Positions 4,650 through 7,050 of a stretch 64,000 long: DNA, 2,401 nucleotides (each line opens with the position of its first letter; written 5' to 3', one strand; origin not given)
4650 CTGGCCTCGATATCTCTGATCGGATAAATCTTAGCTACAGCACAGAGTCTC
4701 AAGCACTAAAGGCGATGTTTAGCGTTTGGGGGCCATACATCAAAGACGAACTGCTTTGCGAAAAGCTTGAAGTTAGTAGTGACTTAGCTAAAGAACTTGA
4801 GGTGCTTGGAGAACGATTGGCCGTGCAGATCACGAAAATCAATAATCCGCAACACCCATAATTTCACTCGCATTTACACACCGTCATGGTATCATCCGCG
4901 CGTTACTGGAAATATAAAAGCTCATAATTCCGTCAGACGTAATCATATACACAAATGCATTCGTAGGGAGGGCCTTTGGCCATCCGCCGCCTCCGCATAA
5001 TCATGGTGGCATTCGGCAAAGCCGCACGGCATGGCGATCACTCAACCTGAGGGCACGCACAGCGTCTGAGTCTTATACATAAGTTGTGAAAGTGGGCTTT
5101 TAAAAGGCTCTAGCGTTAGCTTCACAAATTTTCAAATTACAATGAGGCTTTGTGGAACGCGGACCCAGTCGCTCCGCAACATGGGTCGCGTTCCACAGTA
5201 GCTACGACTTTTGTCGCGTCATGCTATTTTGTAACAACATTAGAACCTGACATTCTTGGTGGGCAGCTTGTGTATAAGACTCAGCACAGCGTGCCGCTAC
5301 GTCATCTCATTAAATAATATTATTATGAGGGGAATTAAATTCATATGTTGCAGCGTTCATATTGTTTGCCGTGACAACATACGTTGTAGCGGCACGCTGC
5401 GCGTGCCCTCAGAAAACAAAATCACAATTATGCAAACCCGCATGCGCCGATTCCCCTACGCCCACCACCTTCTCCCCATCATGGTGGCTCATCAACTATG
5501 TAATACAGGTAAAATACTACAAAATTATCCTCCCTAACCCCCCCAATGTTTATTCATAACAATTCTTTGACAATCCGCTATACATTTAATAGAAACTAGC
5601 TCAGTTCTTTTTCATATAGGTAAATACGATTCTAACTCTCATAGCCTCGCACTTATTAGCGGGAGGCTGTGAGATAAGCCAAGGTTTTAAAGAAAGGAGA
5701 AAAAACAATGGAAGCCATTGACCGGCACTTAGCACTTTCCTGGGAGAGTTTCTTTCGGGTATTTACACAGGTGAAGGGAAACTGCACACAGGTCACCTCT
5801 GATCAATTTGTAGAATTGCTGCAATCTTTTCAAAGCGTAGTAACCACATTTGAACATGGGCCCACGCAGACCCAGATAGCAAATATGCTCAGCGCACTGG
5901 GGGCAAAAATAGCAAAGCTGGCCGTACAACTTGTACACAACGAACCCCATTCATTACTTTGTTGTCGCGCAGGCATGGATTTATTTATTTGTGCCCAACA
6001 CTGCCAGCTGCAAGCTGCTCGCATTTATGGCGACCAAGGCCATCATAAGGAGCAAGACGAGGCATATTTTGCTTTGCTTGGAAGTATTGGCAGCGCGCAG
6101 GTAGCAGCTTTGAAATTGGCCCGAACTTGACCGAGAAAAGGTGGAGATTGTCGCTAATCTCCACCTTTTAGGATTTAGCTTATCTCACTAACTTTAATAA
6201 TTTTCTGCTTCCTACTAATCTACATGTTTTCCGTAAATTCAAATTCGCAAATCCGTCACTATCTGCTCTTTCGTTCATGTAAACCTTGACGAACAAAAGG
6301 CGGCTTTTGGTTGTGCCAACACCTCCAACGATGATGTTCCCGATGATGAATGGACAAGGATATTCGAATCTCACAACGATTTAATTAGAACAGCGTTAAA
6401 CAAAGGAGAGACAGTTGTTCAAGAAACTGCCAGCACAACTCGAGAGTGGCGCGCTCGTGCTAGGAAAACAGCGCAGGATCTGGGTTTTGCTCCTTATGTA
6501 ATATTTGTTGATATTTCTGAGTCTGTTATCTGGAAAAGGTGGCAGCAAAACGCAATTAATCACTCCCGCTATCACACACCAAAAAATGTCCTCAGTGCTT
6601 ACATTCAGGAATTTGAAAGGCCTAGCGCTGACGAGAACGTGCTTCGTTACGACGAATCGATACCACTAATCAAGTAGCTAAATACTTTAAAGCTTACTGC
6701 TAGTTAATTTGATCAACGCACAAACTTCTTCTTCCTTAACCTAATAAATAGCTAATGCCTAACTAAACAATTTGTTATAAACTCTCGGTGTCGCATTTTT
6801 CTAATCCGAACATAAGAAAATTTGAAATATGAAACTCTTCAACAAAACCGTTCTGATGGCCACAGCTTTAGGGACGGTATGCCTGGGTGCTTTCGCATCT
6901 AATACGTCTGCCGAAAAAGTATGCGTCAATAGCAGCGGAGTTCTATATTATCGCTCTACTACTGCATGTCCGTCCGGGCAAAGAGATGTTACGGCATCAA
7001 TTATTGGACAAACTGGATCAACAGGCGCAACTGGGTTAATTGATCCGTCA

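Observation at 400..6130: Family of unknown ~140-aa cytoplasmic proteins (400..822, 5708..6130) co-occurring with the leader element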

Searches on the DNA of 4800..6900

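Call 22: search_rna_families(source=window, start=4800, end=6900, threshold=evalue, max_evalue=10)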
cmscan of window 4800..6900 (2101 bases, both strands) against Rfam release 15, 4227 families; matches with E-value up to 10: 11.
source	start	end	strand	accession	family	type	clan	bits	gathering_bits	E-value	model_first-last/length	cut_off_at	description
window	5275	5410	-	RF04007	mir-8489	Gene; miRNA;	-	23.1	99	0.12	1-90/90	no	mir-8489 microRNA precursor family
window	5608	5710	+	RF02980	freshwater-2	Cis-reg;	-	22.4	49.9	1.4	1-84/84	no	freshwater-2 RNA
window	6136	6169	+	RF03831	mir-627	Gene; miRNA;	-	20.5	86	0.3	28-61/87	no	mir-627 microRNA precursor family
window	5277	5408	+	RF04007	mir-8489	Gene; miRNA;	-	20.1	99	0.83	1-90/90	no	mir-8489 microRNA precursor family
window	5285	5402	-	RF03319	mir-989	Gene; miRNA;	-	19.9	59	0.4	1-109/109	no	mir-989 microRNA precursor family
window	6136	6169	+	RF03493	mir-1281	Gene; miRNA;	-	18.6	70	8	11-44/54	no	mir-1281 microRNA precursor family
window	6352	6413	+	RF01165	sn2317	Gene; snRNA; snoRNA; CD-box;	-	18.1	50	5.3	1-70/70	no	Small nucleolar RNA sn2317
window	5284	5402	-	RF04108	mir-2513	Gene; miRNA;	-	16.6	89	9.4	1-120/120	no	mir-2513 microRNA precursor family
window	5284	5402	+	RF04108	mir-2513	Gene; miRNA;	-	16.6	89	9.7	1-120/120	no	mir-2513 microRNA precursor family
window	6131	6192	-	RF02056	STnc390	Gene; sRNA;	-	16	50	4.9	1-60/60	no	Salmonella sRNA STnc390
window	5450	5497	-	RF01141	sR18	Gene; snRNA; snoRNA; CD-box;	-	13.1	45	9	1-56/56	no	Small nucleolar RNA sR18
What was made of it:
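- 6136..6169 (+): Intrinsic-terminator-like hairpin directly after P2: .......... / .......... followed by TTTT. Weak hairpin-type Rfam hits fall on this stretch (call 22).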

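Call 72: search_rna_families(source=window, start=5560, end=5720, threshold=evalue, max_evalue=10, show_alignments=2)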
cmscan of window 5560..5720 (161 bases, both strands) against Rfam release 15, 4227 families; matches with E-value up to 10: 2.
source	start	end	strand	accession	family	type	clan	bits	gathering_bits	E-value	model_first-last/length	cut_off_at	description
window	5608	5710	+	RF02980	freshwater-2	Cis-reg;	-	22.4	49.9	0.11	1-84/84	no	freshwater-2 RNA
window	5567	5674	-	RF01858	RsaF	Gene; sRNA;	-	12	60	8.7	1-119/119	no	RNA Staph. aureus F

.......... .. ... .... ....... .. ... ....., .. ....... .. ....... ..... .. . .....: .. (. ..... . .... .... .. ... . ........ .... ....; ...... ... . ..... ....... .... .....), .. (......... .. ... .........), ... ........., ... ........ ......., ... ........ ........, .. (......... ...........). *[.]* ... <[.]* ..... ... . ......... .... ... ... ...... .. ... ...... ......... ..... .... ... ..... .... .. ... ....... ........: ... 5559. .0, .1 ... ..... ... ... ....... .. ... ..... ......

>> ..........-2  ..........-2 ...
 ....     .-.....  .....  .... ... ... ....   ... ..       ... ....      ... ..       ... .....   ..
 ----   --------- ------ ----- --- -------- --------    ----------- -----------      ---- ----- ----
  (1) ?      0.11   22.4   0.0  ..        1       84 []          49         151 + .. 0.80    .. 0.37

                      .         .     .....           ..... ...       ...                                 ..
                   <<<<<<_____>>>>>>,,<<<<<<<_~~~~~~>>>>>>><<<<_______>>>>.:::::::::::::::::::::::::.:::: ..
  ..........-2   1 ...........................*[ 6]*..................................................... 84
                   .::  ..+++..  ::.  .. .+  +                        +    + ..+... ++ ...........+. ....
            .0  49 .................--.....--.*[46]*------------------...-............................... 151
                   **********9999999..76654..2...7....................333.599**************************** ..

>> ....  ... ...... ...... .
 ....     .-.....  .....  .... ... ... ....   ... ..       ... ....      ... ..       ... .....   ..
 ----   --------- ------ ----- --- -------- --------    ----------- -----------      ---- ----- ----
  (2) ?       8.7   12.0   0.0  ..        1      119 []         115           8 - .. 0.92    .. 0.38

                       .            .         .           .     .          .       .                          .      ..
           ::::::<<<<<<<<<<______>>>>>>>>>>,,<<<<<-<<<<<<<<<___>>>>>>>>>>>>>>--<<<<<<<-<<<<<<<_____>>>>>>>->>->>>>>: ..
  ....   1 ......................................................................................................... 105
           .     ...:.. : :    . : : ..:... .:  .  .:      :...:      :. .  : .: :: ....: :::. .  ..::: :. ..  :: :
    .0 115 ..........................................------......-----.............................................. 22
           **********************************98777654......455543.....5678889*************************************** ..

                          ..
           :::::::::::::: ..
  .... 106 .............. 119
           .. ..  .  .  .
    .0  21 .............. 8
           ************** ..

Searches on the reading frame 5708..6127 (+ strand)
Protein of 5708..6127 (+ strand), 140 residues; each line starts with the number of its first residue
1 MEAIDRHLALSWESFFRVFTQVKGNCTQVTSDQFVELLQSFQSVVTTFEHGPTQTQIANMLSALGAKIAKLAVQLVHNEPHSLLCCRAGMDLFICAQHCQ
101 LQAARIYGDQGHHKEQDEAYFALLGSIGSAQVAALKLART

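Call 9: search_protein_families(library=pfam, proteins=[window:5708-6127:+], max_evalue=10)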
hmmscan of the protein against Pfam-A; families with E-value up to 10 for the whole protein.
window:5708-6127:+ (140 aa): 2 families
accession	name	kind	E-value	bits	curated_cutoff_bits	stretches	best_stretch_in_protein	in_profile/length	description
PF06304.16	DUF1048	-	0.15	12.9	29.6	1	14-79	23-86/102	Protein of unknown function (DUF1048)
PF10360.14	DUF2433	-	0.23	12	27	1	6-54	19-67/124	Protein of unknown function (DUF2433)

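Call 10: search_protein_families(library=ncbifam, proteins=[window:5708-6127:+], max_evalue=10)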
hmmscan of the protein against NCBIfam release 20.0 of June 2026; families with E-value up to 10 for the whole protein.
window:5708-6127:+ (140 aa): 0 families

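Call 13: find_homologous_proteins(query=window:5708-6127:+, max_evalue=0.01)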
Query window:5708-6127:+ (140 aa): 1 proteins with E <= 0.01 among 29 candidates.
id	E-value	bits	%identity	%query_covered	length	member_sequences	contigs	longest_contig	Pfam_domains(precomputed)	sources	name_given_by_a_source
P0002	5.3e-87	307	100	100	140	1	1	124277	-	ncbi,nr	ncbi:MAG: hypothetical protein IT292_10675 [Deltaproteobacteria bacterium]|nr:hypothetical protein [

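Call 44: predict_structure(protein=window:5708-6127:+)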
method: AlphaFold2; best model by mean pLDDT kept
length: 140 residues; sequences in the alignment: 1
mean_pLDDT: 76.3   pTM: 0.73
mean pLDDT of the five models: 76.3, 75.5, 72.1, 67.8, 67.8
residues with pLDDT >= 90: 1; 70-90: 112; 50-70: 20; < 50: 7
segments of 3 or more residues with pLDDT < 50: 1-4
pLDDT, mean of each block of 10 residues (from residue 1): 47 68 76 81 77 84 87 79 80 82 87 85 73 63
secondary structure, 60 per line:
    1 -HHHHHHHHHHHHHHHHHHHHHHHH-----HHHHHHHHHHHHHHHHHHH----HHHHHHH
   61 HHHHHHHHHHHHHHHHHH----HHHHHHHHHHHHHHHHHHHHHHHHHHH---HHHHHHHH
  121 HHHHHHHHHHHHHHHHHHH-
elements in order: H2-25 H31-49 H54-78 H83-109 H113-139
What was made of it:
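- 5708..6130 (+): P2, a 140-aa soluble orphan protein, predicted to be a five-helix bundle. AF2 single-sequence model: pLDDT 76, pTM 0.73, helices 2-25, 31-49, 54-78, 83-109, 113-139 (call 44).
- P2 folds confidently from a single sequence (call 44).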

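Call 47: fold_search(model_id=the predicted structure, library=pdb)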
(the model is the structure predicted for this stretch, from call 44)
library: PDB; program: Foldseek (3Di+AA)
matches with E <= 10: 711; with E <= 0.001: 0
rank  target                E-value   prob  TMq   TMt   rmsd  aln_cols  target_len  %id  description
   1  6xr2_C                6.2e-02  0.72  0.31  0.27  17.4       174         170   11  Computationally designed right-handed alpha/alpha homotrimeric toroid with 3 repeats per subunit (released 2021-07-14)
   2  7q83_D                1.4e-01  0.51  0.30  0.27  16.7       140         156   16  Crystal structure of S. cerevisiae Sso2 in complex with the pleckstrin homology domain of Sec3 (released 2022-08-31)
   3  8xyv_B                1.4e-01  0.92  0.32  0.44  16.4       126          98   10  De novo designed protein 0705-5 (released 2024-10-02)
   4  8qae_C                1.4e-01  0.60  0.32  0.41   7.9       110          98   17  X-ray crystal structure of a de novo designed single-chain antiparallel 6-helix alpha-helical barrel, sc-apCC-6-SLLA (released 2024-07-03)
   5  8e0n_D                1.4e-01  0.51  0.30  0.26  16.4       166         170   11  Homotrimeric variant of tcTRP9, BGL18 (released 2023-04-12)
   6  6xr2_E                1.7e-01  0.57  0.33  0.28  18.1       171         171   11  Computationally designed right-handed alpha/alpha homotrimeric toroid with 3 repeats per subunit (released 2021-07-14)
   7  8e0n_A                2.0e-01  0.51  0.30  0.26  16.5       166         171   11  Homotrimeric variant of tcTRP9, BGL18 (released 2023-04-12)
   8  9jht_B                2.4e-01  0.99  0.62  0.37   4.8       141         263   11  Jumbo phage Killer B (released 2025-04-16)
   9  8ka6_A                3.0e-01  0.75  0.39  0.38   9.0       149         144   11  De novo design protein -NA7 (released 2024-08-07)
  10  7rdr_A                3.1e-01  0.94  0.55  0.20   8.1       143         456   12  Circular tandem repeat protein with novel repeat topology and enhanced subunit contact surfaces (released 2021-09-01)
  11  2yds_A                3.5e-01  0.75  0.34  0.12   6.5       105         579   12  CpOGA D298N in complex with TAB1-derived O-GlcNAc peptide (released 2012-03-14)
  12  8tn1_A                3.5e-01  0.51  0.32  0.31  10.9       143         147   13  De novo designed protein binds poly ADP ribose polymerase inhibitors (PARPi) - apo (released 2024-04-24)
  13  8e0n_B                3.5e-01  0.35  0.30  0.26  16.6       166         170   11  Homotrimeric variant of tcTRP9, BGL18 (released 2023-04-12)
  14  8e0n_C                3.7e-01  0.69  0.41  0.34  15.8       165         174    8  Homotrimeric variant of tcTRP9, BGL18 (released 2023-04-12)
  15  8e0m_K                3.7e-01  0.47  0.35  0.29  18.0       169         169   11  Homotrimeric variant of tcTRP9, BGL15 (released 2023-04-12)
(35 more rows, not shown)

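Call 58: search_protein_families(library=phrogs, proteins=[window:5708-6127:+], max_evalue=1)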
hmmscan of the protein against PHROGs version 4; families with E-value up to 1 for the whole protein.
window:5708-6127:+ (140 aa): 0 families

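Call 59: search_protein_families(library=padloc, proteins=[window:5708-6127:+], max_evalue=1)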
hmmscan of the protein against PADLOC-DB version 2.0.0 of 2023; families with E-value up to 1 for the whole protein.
window:5708-6127:+ (140 aa): 0 families

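Call 63: find_encoding_contigs(protein=P0002, flank=10000, max_places=3)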
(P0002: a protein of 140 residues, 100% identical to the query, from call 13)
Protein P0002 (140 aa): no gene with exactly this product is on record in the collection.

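Call 83: search_solved_structures(query=window:5708-6127:+, max_evalue=10)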
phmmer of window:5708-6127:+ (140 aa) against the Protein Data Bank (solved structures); distinct sequences matched with E-value up to 10: 0.

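Call 85: fold_search(model_id=the predicted structure, library=viral)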
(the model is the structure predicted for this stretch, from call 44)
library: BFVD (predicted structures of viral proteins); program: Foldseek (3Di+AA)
matches with E <= 10: 864; with E <= 0.001: 0
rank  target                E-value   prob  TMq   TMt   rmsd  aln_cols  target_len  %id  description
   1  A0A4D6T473            2.7e-02  1.00  0.51  0.50   9.1       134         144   10  (no name in the UniProt tables at hand)
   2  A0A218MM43            1.1e-01  0.96  0.45  0.41   5.4       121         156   12  Uncharacterized protein [uncultured virus]
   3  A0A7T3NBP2            1.1e-01  0.87  0.39  0.40   7.4       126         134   11  Uncharacterized protein [Serratia phage vB_SmaM_Yaphecito]
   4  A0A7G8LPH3            1.4e-01  0.96  0.50  0.48   9.2       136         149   10  (no name in the UniProt tables at hand)
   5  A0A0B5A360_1          1.9e-01  0.44  0.34  0.06  28.8       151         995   14  Tape measure protein [Mycobacterium phage Cosmo]
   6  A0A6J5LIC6            2.3e-01  0.82  0.39  0.37   8.4       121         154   21  Uncharacterized protein [uncultured Caudovirales phage]
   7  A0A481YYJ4            2.9e-01  0.66  0.40  0.28  15.3       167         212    8  Transmembrane protein [Marseillevirus LCMAC201]
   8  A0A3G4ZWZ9            3.1e-01  0.84  0.46  0.34   7.8       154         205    7  Uncharacterized protein [Edafosvirus sp.]
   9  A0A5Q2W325            3.1e-01  0.23  0.27  0.24  16.9       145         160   11  (no name in the UniProt tables at hand)
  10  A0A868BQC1            3.4e-01  0.72  0.41  0.32   7.2       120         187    9  (no name in the UniProt tables at hand)
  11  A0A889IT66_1          3.4e-01  0.12  0.20  0.06  29.5       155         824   17  (no name in the UniProt tables at hand)
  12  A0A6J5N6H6            3.6e-01  0.57  0.32  0.07  17.8       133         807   12  Uncharacterized protein [uncultured Caudovirales phage]
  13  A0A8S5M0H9            3.8e-01  0.97  0.67  0.51   4.9       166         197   10  Tail tape measure protein (Fragment) [Siphoviridae sp. ct37J14]
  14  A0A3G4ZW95            3.8e-01  0.51  0.36  0.32  15.4       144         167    9  Uncharacterized protein [Edafosvirus sp.]
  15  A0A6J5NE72            4.2e-01  0.21  0.27  0.22  27.5       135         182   13  Uncharacterized protein [uncultured Caudovirales phage]
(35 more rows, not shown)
